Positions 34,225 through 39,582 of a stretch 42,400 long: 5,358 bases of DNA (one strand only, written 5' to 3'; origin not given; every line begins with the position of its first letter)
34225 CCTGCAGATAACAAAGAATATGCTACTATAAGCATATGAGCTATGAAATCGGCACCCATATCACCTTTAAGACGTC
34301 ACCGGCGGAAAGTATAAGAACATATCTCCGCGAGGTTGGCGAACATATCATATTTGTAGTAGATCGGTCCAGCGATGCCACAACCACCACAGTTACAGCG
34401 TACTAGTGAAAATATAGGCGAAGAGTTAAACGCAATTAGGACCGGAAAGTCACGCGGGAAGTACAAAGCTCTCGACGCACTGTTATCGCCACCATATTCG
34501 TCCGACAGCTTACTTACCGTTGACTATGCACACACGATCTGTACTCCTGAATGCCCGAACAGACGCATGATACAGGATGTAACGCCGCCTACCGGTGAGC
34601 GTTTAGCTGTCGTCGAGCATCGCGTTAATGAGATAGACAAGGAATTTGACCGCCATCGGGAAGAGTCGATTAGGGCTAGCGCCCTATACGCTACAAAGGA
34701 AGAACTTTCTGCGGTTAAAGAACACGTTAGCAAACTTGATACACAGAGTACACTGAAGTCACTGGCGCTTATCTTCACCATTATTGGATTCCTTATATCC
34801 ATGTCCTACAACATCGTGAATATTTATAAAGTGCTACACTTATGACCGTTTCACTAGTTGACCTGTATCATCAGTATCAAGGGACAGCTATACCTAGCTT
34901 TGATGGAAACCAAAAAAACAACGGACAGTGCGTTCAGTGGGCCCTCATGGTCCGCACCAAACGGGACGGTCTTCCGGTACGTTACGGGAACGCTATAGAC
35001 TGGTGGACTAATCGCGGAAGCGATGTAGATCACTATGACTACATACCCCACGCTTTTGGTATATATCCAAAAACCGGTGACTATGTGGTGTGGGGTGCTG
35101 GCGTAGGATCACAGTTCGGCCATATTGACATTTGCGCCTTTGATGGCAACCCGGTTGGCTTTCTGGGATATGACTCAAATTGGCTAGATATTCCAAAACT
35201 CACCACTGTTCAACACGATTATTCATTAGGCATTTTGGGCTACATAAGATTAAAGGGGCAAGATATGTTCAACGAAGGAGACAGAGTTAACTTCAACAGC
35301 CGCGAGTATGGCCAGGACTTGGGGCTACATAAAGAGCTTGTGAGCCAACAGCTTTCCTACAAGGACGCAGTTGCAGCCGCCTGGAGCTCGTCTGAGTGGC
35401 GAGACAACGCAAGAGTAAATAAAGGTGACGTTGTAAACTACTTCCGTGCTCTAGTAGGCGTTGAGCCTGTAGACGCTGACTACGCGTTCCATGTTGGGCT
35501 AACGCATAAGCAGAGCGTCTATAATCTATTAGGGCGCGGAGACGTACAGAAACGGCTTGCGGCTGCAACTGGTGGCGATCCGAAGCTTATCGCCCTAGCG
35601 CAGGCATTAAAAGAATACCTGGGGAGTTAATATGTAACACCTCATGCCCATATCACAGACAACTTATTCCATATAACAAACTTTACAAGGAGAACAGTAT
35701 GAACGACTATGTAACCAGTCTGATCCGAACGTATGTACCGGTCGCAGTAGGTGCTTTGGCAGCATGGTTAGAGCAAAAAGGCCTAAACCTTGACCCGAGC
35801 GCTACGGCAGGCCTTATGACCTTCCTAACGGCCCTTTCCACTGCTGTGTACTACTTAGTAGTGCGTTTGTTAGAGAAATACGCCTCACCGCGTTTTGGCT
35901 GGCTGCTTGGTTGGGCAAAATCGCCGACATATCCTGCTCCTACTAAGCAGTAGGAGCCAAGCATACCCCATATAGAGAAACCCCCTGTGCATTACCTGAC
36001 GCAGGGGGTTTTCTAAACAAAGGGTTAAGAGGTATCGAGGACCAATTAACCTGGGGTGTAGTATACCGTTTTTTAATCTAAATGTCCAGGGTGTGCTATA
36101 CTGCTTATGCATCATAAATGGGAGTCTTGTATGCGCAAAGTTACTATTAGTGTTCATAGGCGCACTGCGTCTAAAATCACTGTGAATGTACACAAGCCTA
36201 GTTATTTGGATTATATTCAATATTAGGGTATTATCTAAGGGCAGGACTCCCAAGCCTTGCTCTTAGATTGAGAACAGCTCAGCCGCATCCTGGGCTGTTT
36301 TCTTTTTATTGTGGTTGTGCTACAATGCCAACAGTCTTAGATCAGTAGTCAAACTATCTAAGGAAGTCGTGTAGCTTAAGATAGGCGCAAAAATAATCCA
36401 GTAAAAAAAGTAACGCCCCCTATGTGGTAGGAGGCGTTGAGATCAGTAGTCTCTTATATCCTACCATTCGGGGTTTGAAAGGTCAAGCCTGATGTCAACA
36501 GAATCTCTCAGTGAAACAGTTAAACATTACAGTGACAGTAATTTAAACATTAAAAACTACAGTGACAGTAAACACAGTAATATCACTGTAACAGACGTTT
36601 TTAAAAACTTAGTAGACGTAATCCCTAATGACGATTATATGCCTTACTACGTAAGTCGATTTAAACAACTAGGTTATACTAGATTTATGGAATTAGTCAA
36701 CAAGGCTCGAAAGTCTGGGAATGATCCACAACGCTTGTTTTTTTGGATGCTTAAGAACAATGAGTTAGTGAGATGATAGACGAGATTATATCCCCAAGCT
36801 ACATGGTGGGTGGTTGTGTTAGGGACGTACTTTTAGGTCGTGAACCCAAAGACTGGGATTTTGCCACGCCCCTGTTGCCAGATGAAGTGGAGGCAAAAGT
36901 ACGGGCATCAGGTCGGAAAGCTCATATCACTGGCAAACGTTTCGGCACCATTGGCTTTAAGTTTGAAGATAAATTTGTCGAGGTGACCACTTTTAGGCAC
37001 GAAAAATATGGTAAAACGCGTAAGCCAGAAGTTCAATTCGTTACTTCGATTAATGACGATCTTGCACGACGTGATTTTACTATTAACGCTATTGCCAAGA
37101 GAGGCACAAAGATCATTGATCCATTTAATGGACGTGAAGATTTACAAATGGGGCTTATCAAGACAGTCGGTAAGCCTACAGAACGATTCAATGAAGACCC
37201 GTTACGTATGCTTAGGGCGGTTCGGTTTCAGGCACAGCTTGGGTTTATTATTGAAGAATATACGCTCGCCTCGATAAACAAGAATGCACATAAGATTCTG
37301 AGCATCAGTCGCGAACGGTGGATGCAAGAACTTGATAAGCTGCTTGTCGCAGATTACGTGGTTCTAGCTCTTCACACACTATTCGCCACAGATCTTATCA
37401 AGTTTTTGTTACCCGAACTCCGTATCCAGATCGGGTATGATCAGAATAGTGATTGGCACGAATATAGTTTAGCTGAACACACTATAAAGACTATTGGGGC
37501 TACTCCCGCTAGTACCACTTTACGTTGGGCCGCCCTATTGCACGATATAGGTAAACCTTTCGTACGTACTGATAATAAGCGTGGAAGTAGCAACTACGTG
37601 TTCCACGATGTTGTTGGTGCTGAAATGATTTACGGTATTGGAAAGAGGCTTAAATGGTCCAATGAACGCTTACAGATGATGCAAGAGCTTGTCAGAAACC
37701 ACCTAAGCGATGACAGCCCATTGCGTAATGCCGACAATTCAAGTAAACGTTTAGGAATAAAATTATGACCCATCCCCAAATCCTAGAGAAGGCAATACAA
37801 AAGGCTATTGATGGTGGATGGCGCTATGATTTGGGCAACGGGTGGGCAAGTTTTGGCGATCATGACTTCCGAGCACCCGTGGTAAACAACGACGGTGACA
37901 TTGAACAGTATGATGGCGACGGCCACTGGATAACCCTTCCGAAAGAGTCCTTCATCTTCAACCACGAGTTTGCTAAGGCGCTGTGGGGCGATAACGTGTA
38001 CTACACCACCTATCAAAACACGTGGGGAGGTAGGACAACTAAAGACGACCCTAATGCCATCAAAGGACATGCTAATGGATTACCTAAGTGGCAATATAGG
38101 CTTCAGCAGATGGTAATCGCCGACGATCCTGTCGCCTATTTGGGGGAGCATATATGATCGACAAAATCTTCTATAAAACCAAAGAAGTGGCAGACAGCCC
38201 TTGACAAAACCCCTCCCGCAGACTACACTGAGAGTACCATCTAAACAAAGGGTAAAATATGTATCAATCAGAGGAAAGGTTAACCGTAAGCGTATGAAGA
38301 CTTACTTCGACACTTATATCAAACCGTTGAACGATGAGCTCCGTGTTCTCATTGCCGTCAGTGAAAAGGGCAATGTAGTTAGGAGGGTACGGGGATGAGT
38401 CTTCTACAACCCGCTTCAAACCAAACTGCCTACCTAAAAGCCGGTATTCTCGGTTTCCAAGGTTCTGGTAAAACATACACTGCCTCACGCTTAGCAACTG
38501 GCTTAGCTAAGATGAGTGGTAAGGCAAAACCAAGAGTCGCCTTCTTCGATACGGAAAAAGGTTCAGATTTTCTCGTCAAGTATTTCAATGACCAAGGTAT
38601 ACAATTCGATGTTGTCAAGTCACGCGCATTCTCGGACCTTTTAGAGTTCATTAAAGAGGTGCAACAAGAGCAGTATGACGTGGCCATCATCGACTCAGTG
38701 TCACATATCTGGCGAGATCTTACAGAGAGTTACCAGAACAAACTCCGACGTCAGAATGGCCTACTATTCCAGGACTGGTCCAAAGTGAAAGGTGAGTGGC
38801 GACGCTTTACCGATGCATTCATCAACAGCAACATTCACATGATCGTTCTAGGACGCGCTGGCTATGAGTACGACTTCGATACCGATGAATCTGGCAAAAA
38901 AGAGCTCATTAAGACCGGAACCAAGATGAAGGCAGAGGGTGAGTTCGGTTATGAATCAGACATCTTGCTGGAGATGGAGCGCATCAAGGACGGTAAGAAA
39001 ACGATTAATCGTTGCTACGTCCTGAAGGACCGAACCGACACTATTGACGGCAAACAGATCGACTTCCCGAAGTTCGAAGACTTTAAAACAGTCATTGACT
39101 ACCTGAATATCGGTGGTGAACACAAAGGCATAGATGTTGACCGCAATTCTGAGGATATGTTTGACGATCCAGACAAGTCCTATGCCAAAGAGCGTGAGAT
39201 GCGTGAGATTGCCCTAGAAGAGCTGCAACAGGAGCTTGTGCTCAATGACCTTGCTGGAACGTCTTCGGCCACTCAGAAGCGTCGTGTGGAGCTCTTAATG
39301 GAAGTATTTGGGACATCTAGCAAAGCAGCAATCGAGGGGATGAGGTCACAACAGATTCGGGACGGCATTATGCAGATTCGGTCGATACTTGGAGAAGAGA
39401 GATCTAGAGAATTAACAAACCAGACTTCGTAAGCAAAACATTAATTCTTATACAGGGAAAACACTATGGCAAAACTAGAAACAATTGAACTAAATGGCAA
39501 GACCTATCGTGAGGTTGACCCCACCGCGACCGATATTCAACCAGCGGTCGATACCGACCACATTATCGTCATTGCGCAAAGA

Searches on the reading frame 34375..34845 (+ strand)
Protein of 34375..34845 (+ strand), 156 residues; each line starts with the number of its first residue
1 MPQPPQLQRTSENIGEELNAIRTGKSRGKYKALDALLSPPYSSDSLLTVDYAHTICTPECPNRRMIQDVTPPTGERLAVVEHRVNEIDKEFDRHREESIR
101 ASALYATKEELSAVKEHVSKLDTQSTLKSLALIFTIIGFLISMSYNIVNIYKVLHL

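Call 58: search_protein_families(library=pfam, proteins=[window:34375-34845:+], max_evalue=0.5)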
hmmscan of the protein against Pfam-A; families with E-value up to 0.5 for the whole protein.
window:34375-34845:+ (156 aa): 2 families
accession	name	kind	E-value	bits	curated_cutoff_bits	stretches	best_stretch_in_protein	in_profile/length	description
PF07785.16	DUF1623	-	0.084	13.5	25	1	66-99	30-64/90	Protein of unknown function (DUF1623)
PF06521.16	PAR1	-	0.21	11.7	25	1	41-62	70-91/156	PAR1 protein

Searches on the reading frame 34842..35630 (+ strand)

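Call 58: search_protein_families(library=pfam, proteins=[window:34842-35630:+], max_evalue=0.5)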
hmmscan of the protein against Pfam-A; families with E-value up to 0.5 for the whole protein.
window:34842-35630:+ (262 aa): 2 families
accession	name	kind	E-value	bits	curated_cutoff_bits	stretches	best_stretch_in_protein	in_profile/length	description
PF05257.22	CHAP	-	8.5e-07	29.8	26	1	22-98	3-66/81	CHAP domain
PF02015.22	Glyco_hydro_45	-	0.1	13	27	0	19-96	81-164/214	Glycosyl hydrolase family 45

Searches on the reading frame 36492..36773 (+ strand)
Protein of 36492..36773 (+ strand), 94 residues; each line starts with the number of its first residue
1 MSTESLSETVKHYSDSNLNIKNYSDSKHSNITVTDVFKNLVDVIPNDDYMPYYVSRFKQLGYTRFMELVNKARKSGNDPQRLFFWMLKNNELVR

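Call 58: search_protein_families(library=pfam, proteins=[window:36492-36773:+], max_evalue=0.5)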
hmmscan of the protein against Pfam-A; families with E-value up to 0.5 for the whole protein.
window:36492-36773:+ (94 aa): 2 families
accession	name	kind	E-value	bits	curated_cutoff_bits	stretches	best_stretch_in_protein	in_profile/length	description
PF09940.16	DUF2172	-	0.013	16.3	27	1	8-59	15-66/92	Domain of unknown function (DUF2172)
PF17218.8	CBX7_C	-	0.045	13.9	22.2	1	27-41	9-23/33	CBX family C-terminal motif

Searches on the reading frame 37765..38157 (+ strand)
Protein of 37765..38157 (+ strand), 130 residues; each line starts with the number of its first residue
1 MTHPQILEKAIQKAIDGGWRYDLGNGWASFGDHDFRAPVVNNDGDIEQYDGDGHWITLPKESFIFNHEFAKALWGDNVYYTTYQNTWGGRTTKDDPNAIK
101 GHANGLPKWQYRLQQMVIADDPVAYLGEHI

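Call 58: search_protein_families(library=pfam, proteins=[window:37765-38157:+], max_evalue=0.5)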
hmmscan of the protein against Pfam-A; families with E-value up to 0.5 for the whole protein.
window:37765-38157:+ (130 aa): 1 family
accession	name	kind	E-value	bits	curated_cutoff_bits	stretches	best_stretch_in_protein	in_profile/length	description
PF08868.15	YugN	-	0.13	12.7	25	1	14-74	26-86/130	YugN-like family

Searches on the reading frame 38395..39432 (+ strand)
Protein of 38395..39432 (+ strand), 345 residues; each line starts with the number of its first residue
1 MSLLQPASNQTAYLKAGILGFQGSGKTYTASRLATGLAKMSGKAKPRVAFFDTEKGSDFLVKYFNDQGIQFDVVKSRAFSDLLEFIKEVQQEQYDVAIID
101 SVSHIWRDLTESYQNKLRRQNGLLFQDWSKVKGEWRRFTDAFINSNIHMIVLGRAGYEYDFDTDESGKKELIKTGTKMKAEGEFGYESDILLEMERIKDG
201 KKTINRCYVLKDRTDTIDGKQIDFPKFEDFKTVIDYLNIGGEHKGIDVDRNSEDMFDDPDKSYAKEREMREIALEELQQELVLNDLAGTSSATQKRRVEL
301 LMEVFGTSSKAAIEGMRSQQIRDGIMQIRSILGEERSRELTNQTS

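Call 58: search_protein_families(library=pfam, proteins=[window:38395-39432:+], max_evalue=0.5)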
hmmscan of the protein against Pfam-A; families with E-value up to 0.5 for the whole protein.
window:38395-39432:+ (345 aa): 10 families
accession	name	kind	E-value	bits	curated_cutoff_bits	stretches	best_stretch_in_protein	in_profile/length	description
PF13479.12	AAA_24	-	2.7e-20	73.5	27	1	14-220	3-192/195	AAA domain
PF00448.28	SRP54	-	0.00037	20.6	22.7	1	18-101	6-91/196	SRP54-type protein, GTPase domain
PF20720.3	nSTAND3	-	0.0011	19.1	27.2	1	18-120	22-128/155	Novel STAND NTPase 3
PF00910.28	RNA_helicase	-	0.0031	18.4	21.5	1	19-98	4-84/105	RNA helicase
PF13238.12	AAA_18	-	0.0092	16.9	29.4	1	18-104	3-82/128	AAA domain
PF02602.20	HEM4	-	0.028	14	27.5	1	25-75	96-146/231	Uroporphyrinogen-III synthase HemD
PF13401.12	AAA_22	-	0.054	14.3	27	1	18-105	10-96/130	AAA domain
PF11192.13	DUF2977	-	0.12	13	21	1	228-251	6-29/61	Protein of unknown function (DUF2977)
PF00005.33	ABC_tran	-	0.15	13.1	25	0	16-44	14-42/137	ABC transporter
PF05729.18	NACHT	-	0.23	11.7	26.7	0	18-51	5-39/167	NACHT domain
